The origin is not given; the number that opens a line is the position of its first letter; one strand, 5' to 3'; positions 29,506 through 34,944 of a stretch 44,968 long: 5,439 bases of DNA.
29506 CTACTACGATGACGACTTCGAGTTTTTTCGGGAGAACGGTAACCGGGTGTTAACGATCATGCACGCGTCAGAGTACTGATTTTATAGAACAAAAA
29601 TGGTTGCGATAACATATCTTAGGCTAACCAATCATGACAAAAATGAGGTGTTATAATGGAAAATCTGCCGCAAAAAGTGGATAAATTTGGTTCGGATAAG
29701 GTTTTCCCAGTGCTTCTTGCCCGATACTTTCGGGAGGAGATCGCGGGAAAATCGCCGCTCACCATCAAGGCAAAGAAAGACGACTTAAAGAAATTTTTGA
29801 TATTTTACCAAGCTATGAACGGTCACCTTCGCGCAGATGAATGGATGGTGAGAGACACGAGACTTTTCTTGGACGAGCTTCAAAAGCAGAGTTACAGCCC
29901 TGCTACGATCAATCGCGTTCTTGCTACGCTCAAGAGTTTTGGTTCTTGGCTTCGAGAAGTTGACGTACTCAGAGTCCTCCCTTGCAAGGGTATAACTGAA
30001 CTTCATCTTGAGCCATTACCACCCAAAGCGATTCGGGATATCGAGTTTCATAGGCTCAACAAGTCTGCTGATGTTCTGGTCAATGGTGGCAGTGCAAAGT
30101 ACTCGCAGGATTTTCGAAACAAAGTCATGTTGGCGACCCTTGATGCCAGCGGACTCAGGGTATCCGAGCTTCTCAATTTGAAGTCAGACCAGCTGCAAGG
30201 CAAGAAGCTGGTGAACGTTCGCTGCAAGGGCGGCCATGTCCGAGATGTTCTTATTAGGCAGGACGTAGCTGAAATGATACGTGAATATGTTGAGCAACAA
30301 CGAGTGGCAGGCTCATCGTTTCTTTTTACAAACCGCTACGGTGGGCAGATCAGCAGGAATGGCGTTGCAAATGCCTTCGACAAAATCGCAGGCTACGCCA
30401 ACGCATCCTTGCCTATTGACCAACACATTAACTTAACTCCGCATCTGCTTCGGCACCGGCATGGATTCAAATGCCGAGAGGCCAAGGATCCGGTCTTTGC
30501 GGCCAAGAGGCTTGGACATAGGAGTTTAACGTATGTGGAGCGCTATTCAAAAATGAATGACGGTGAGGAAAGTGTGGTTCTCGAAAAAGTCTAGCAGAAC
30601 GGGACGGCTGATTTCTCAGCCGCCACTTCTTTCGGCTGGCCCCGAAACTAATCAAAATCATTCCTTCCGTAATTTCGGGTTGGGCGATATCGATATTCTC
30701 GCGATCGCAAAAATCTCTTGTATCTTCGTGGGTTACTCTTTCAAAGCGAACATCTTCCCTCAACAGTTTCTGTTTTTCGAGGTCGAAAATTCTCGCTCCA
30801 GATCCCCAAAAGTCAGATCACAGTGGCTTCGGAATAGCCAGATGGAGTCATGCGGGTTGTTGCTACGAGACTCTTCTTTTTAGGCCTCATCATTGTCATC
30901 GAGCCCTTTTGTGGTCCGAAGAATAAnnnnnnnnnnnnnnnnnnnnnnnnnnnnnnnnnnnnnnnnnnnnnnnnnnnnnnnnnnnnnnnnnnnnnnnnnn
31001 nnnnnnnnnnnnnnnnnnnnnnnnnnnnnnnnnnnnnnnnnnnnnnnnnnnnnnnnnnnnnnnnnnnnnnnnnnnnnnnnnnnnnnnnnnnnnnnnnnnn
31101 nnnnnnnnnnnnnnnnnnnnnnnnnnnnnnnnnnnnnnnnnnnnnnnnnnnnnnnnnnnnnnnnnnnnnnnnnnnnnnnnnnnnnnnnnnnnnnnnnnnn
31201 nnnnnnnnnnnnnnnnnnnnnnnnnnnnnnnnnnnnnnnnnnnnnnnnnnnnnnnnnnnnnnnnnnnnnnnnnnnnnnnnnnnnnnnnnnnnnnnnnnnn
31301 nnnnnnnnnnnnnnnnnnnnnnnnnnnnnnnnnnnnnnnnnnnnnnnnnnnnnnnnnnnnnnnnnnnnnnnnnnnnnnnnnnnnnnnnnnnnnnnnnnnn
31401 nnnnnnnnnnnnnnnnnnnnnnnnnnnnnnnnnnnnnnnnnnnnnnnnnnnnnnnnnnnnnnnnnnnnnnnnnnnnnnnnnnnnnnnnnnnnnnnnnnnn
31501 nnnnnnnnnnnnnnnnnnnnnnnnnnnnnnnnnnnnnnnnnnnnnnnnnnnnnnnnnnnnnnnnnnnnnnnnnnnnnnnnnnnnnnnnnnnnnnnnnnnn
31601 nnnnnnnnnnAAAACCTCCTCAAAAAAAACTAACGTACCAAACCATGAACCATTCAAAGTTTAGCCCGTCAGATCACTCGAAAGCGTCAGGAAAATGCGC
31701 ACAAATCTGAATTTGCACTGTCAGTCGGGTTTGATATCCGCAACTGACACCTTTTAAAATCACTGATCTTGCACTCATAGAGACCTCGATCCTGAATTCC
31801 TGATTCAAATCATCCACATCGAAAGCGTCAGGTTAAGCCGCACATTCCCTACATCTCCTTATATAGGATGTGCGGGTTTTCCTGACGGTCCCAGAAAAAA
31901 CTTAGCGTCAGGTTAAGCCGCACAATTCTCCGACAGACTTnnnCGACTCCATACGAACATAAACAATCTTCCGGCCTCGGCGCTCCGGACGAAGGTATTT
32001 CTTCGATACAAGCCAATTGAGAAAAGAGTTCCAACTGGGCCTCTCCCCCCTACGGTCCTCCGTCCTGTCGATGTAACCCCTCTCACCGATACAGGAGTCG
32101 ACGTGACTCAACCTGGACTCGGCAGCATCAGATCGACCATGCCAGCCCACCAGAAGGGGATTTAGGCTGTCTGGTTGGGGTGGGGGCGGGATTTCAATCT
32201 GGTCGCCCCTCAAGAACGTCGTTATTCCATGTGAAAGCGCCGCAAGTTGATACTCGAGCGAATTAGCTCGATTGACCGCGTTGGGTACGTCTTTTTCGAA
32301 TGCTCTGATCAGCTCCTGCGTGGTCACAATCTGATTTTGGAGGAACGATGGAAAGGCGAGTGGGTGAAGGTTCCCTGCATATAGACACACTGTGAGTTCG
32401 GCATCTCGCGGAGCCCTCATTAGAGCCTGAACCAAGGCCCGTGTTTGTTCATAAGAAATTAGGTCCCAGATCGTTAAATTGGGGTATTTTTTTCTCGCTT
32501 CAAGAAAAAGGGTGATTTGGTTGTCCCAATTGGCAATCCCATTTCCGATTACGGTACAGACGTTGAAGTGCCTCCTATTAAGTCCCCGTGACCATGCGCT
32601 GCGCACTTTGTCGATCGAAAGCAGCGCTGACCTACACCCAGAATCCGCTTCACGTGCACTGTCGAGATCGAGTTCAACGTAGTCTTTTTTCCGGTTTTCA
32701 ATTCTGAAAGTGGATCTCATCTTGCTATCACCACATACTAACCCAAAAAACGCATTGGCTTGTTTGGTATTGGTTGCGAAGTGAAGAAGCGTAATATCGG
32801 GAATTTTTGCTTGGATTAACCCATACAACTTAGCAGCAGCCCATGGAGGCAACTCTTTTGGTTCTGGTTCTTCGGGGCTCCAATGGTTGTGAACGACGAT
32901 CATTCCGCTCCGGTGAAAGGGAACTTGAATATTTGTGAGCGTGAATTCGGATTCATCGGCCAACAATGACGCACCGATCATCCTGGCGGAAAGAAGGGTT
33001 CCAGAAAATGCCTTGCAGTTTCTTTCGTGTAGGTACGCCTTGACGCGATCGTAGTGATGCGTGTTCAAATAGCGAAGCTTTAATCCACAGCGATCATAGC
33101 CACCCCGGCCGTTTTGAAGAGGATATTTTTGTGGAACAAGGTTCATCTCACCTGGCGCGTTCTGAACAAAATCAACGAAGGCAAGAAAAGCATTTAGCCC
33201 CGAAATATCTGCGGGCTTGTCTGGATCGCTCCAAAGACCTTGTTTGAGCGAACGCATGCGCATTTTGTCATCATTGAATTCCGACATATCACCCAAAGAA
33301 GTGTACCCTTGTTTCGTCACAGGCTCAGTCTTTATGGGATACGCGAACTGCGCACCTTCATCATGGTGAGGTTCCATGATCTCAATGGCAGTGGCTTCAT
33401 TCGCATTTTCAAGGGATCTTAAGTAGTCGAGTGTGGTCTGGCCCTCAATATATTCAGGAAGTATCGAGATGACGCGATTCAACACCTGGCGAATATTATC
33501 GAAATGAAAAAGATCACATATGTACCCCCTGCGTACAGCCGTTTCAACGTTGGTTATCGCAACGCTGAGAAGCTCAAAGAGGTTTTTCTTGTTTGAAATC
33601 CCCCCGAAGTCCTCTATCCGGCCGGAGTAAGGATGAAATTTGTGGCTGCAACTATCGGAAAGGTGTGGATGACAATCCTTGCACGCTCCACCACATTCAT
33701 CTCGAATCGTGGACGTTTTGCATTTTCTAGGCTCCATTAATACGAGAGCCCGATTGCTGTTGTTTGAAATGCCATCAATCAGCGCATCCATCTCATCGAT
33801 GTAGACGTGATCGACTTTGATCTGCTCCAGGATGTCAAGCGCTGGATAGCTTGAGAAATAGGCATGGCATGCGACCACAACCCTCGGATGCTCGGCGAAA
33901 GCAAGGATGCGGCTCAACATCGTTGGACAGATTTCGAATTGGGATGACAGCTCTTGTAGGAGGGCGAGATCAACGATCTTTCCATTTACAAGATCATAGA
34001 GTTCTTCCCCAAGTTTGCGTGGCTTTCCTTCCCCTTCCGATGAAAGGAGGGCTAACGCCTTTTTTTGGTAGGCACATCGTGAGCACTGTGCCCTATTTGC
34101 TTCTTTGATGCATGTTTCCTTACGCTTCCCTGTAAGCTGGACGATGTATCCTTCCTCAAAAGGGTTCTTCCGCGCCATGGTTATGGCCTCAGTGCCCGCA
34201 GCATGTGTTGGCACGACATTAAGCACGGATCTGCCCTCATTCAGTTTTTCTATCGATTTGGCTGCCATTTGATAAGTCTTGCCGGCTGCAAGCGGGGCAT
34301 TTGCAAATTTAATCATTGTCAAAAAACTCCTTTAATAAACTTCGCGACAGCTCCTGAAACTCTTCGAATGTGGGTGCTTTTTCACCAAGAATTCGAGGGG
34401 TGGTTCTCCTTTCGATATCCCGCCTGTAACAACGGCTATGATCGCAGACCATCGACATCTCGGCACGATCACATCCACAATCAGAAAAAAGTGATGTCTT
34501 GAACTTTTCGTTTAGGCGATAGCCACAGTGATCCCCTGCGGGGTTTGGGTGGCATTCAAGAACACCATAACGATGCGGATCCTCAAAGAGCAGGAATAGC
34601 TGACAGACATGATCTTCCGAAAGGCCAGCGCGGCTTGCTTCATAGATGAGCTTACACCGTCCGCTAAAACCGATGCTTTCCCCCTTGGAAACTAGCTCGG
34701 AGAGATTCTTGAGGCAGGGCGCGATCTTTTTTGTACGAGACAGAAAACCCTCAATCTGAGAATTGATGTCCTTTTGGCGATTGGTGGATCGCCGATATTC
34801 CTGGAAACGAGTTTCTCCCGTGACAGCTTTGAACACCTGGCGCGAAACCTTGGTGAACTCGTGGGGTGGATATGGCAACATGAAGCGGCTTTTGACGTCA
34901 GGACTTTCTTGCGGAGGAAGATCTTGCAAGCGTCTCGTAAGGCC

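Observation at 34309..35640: C-terminal ~440 aa of the PolB look like a divergent archaeo-eukaryotic primase (AEP) domain followed by a Cys/His cluster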

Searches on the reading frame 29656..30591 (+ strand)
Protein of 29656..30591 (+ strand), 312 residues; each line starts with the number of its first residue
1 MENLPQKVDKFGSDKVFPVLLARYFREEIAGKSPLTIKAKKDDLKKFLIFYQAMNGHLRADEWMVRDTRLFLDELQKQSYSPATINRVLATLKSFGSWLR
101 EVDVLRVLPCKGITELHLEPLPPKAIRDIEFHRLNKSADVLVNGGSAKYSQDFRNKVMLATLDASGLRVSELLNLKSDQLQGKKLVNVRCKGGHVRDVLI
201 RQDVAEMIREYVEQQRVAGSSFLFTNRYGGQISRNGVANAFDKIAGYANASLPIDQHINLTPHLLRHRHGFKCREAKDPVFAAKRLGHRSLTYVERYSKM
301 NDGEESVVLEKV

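Call 26: search_protein_families(library=pfam, proteins=[window:29656-30591:+], max_evalue=0.01)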
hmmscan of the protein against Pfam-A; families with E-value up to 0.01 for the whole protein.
window:29656-30591:+ (312 aa): 3 families
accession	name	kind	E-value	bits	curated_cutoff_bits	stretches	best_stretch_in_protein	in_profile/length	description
PF00589.27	Phage_integrase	-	2.7e-21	76.5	27.1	1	149-302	18-170/172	Phage integrase family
PF02899.23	Phage_int_SAM_1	-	9.3e-09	35.9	22.3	1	32-100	14-80/83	Phage integrase, N-terminal SAM-like domain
PF13495.12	Phage_int_SAM_4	-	0.0015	19.3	27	1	28-101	10-80/85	Phage integrase, N-terminal SAM-like domain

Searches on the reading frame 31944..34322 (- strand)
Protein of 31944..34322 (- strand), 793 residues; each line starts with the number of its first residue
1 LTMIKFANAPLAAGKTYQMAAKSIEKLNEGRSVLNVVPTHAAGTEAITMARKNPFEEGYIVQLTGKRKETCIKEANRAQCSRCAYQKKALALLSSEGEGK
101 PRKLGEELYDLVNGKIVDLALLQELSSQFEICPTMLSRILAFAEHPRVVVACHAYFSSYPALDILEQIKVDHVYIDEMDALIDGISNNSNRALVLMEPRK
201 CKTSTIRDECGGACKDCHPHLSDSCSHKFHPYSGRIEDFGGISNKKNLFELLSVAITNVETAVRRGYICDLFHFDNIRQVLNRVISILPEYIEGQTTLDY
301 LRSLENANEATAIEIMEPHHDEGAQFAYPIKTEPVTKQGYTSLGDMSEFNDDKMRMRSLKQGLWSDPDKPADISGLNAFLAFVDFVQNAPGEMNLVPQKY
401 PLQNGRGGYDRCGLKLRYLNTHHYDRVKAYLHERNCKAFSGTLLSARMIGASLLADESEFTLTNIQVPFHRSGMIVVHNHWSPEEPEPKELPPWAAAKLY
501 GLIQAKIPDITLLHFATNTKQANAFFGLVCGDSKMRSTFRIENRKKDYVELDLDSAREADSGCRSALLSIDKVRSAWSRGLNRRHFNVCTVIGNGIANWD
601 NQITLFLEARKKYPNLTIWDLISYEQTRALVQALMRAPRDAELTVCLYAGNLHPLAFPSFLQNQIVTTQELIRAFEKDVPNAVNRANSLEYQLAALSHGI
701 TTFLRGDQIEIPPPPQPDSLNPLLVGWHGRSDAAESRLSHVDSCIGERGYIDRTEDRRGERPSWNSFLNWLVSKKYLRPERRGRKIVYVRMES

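Call 3: search_protein_families(library=pfam, proteins=[window:31944-34322:-], max_evalue=1)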
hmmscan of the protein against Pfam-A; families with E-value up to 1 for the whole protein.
window:31944-34322:- (793 aa): 1 family
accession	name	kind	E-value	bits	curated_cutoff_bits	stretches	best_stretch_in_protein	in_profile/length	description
PF06733.21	DEAD_2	-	0.027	14.6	21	1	67-185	36-159/172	DEAD_2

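Call 4: search_protein_families(library=phrogs, proteins=[window:31944-34322:-], max_evalue=1)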
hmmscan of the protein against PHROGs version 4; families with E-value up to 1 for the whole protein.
window:31944-34322:- (793 aa): 1 family
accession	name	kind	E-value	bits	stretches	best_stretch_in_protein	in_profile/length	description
phrog_12657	-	unknown function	0.033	13.6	1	252-294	366-407/579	-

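Call 71: search_solved_structures(query=A5, max_evalue=10, show_alignments=2)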
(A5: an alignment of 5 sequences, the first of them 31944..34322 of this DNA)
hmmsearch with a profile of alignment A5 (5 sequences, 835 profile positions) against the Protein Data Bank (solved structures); distinct sequences matched with E-value up to 10: 3.
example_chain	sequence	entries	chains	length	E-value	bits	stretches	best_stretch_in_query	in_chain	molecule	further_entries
7awt_D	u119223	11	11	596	0.23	12.6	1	774-805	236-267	NADH-quinone oxidoreductase subunit C/D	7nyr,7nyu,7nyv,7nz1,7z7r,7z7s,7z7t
7p61_C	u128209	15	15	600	0.23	12.6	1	774-805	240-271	NADH-quinone oxidoreductase subunit C/D | NADH-quinone oxidoreductase subunit CD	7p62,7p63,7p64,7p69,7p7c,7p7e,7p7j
9taj_C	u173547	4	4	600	0.23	12.6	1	774-805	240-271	NADH-quinone oxidoreductase subunit C/D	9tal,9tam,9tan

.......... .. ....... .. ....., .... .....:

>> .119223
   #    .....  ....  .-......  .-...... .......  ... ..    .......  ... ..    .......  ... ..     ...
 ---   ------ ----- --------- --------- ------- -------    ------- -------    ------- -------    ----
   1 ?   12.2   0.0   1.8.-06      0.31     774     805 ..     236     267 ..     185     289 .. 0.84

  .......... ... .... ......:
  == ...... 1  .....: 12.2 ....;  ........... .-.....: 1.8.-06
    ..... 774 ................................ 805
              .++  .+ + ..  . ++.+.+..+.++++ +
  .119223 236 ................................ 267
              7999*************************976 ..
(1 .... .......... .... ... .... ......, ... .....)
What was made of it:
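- Tried and rejected: Helicase profile against the PDB: only a chance NADH-quinone oxidoreductase (NuoCD) hit (call 71).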

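Call 72: search_protein_families(library=pfam, alignment_id=A5, max_evalue=1)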
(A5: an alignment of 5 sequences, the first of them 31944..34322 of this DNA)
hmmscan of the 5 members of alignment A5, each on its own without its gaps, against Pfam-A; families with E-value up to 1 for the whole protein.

A. member 1, window:31944-34322:- (793 aa): 1 family
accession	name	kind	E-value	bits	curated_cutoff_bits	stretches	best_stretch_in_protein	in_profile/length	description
PF06733.21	DEAD_2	-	0.027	14.6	21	1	67-185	36-159/172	DEAD_2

B. families by the number of members that match (of 5 scanned): 7 families
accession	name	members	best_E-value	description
PF06733.21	DEAD_2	3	4.9e-07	DEAD_2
PF00270.35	DEAD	1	0.01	DEAD/DEAH box helicase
PF25199.1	nSTAND_NTPase5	1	0.018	Novel STAND NTPase 5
PF13604.12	AAA_30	1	0.071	AAA domain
PF14509.12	GH97_C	1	0.11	Glycosyl-hydrolase 97 C-terminal, oligomerisation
PF00265.24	TK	1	0.16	Thymidine kinase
PF24538.1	DUF7599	1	0.17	Domain of unknown function (DUF7599)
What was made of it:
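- The helicase assignment rests on Pfam DEAD_2 hits below the curated cut-off in the window's own protein (E 0.027, call 3), with a best E of 4.9e-7 in a relative (call 72).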

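Call 81: search_protein_families(library=padloc, proteins=[window:31944-34322:-], max_evalue=0.001)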
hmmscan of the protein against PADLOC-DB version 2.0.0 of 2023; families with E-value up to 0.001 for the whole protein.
window:31944-34322:- (793 aa): 0 families

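Call 82: search_protein_families(library=ncbifam, proteins=[window:31944-34322:-], max_evalue=0.01)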
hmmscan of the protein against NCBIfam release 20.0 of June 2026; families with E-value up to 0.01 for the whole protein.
window:31944-34322:- (793 aa): 0 families

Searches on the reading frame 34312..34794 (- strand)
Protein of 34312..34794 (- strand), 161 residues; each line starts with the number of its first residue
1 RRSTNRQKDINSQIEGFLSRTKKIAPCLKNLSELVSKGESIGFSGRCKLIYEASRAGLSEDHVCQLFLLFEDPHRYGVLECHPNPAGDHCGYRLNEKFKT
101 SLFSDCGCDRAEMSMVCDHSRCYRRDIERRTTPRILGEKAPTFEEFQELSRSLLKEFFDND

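Call 34: search_solved_structures(query=A2, max_evalue=10, show_alignments=5)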
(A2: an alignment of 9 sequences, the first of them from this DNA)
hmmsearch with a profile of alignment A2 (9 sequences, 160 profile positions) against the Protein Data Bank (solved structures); distinct sequences matched with E-value up to 10: 9.
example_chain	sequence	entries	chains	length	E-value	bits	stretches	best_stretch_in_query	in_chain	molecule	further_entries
7tl2_A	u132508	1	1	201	0.084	16.1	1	12-69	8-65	DNA primase large subunit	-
7tl4_A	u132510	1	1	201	0.084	16.1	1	12-69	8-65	DNA primase large subunit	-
7tl3_A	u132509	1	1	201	0.086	16.1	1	12-69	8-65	DNA primase large subunit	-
6di6_A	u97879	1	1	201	0.28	14.4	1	12-70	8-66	DNA primase large subunit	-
6du0_A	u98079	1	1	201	0.28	14.4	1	12-70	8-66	DNA primase large subunit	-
3lgb_A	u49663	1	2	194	0.29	14.3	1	13-72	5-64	DNA primase large subunit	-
6dtz_A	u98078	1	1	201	0.31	14.2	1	12-70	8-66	DNA primase large subunit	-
6di2_A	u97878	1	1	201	0.32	14.2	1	12-69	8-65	DNA primase large subunit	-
6dtv_A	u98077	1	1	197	0.39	13.9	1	13-70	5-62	DNA primase large subunit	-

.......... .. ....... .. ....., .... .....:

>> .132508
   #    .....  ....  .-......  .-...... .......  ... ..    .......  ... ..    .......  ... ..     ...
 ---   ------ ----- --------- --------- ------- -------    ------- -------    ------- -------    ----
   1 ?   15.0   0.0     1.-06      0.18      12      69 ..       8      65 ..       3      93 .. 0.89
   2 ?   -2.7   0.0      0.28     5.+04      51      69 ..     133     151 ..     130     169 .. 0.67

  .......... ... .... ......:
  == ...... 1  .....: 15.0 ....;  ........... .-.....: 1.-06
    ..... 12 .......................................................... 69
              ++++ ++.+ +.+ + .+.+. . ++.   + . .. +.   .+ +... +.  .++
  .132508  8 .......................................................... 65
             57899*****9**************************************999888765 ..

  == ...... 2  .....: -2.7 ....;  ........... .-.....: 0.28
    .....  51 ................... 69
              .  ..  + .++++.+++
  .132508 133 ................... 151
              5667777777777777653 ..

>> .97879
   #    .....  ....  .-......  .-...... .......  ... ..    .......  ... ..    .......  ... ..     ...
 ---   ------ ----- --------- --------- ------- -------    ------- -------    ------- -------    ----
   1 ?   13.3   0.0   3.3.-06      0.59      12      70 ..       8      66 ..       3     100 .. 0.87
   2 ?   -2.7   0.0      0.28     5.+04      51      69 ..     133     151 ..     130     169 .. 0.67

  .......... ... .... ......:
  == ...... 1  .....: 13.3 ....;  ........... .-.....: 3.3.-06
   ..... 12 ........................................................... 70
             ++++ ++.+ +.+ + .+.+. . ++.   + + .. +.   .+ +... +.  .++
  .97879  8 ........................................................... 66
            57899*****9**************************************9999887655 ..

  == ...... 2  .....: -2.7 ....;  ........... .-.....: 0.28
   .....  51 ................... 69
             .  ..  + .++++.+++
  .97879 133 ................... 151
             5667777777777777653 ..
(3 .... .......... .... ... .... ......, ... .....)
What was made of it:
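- On PriCT-1 / PriL C-terminal (Fe-S) primase accessory domain: All nine PDB sequence matches are yeast PriL-CTD, but only at E 0.08-0.39 (call 34).
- Closest known: Eukaryotic Pol alpha-primase. Same: PriL-CTD is the only PDB sequence family hit by the Cys domain (call 34).
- All nine PDB sequences matched by its profile are yeast PriL-CTD, aligned on the Cys of PCLKNL (call 34).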

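Call 38: predict_structure(alignment_id=A2)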
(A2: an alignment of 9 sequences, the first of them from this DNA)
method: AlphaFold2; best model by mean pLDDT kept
length: 161 residues; sequences in the alignment: 9
mean_pLDDT: 83.9   pTM: 0.71
mean pLDDT of the five models: 83.9, 83.9, 83.6, 83.2, 75.6
residues with pLDDT >= 90: 51; 70-90: 91; 50-70: 16; < 50: 3
segments of 3 or more residues with pLDDT < 50: none
pLDDT, mean of each block of 10 residues (from residue 1): 72 89 89 92 92 92 92 86 78 92 85 85 84 54 79 85 53
secondary structure, 60 per line:
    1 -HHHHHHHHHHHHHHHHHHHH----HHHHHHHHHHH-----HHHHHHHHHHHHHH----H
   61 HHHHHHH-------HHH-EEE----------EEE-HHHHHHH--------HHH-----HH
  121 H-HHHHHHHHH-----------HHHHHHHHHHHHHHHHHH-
elements in order: H2-21 H26-36 H42-55 H60-67 E79-81 E92-94 H96-102 H123-131 H143-160
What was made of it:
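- On PriCT-1 / PriL C-terminal (Fe-S) primase accessory domain: The model has pLDDT 84 (call 38), but Foldseek found no match at E <= 0.001.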

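Call 40: fold_search(model_id=the predicted structure, library=pdb)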
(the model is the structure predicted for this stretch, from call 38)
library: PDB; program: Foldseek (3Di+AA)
matches with E <= 10: 35; with E <= 0.001: 0
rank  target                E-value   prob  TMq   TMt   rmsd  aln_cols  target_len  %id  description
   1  5x80_B                5.4e-01  0.18  0.24  0.27  12.9       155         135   15  CRYSTAL STRUCTURE OF MYCOBACTERIUM TUBERCULOSIS MARR FAMILY PROTEIN RV2887 COMPLEX WITH SALICYLIC ACID (released 2017-08-09)
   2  5x7z                  5.7e-01  0.14  0.22  0.25  13.3       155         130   14  CRYSTAL STRUCTURE OF MYCOBACTERIUM TUBERCULOSIS MARR FAMILY PROTEIN RV2887 COMPLEX WITH P-AMINOSALICYLIC ACID (released 2017-08-09)
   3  3vod_B                1.3e+00  0.08  0.21  0.24  12.7       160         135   12  Crystal Structure of mutant MarR C80S from E.coli (released 2013-03-06)
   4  4lln_D                1.4e+00  0.11  0.22  0.24  15.6       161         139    9  Crystal structure of S. aureus MepR-DNA complex (released 2014-05-14)
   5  5e1w                  2.1e+00  0.08  0.20  0.19  13.0       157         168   13  Crystal structure of the organohalide sensing RdhR-CbdbA1625 transcriptional regulator in the ligand free form (released 2016-10-05)
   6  5cwb                  2.4e+00  0.08  0.16  0.13   8.7        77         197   14  Crystal structure of de novo designed helical repeat protein DHR4 (released 2015-12-16)
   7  7mwr_B                3.8e+00  0.06  0.17  0.13   8.3        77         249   16  Structure of De Novo designed beta sheet heterodimer LHD101A53/B4 (released 2022-01-19)
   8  2fxa_A                3.8e+00  0.04  0.21  0.21  14.3       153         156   15  Structure of the Protease Production Regulatory Protein hpr from Bacillus subtilis. (released 2006-03-14)
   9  2nnn_E                4.5e+00  0.04  0.22  0.25  13.7       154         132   14  Crystal structure of probable transcriptional regulator from Pseudomonas aeruginosa (released 2006-11-21)
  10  2jt1_MODEL_1_A        4.7e+00  0.04  0.16  0.26   5.0        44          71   39  Solution NMR structure of PefI (Plasmid-Encoded Fimbriae Regulatory) protein from Salmonella typhimurium. Nort (released 2007-10-09)
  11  8g9f_C                5.0e+00  0.14  0.28  0.11   6.6        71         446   20  Complete auto-inhibitory complex of Xenopus laevis DNA polymerase alpha-primase (released 2023-04-12)
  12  4ieb                  5.0e+00  0.02  0.13  0.07  13.0       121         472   12  Crystal Structure of a Gly128Met mutant of the toxoplasma CDPK, TGME49_101440 (released 2013-12-25)
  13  9ci3_A                5.6e+00  0.01  0.15  0.03  16.2       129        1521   14  Structure of the LRRK2/14-3-3 complex (released 2025-09-03)
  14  3s93_B                5.9e+00  0.02  0.12  0.23  12.5        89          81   18  Crystal structure of conserved motif in TDRD5 (released 2011-08-31)
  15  8k2x_R                5.9e+00  0.01  0.14  0.09  17.8       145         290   14  CXCR3-DNGi complex activated by CXCL10 (released 2023-11-29)
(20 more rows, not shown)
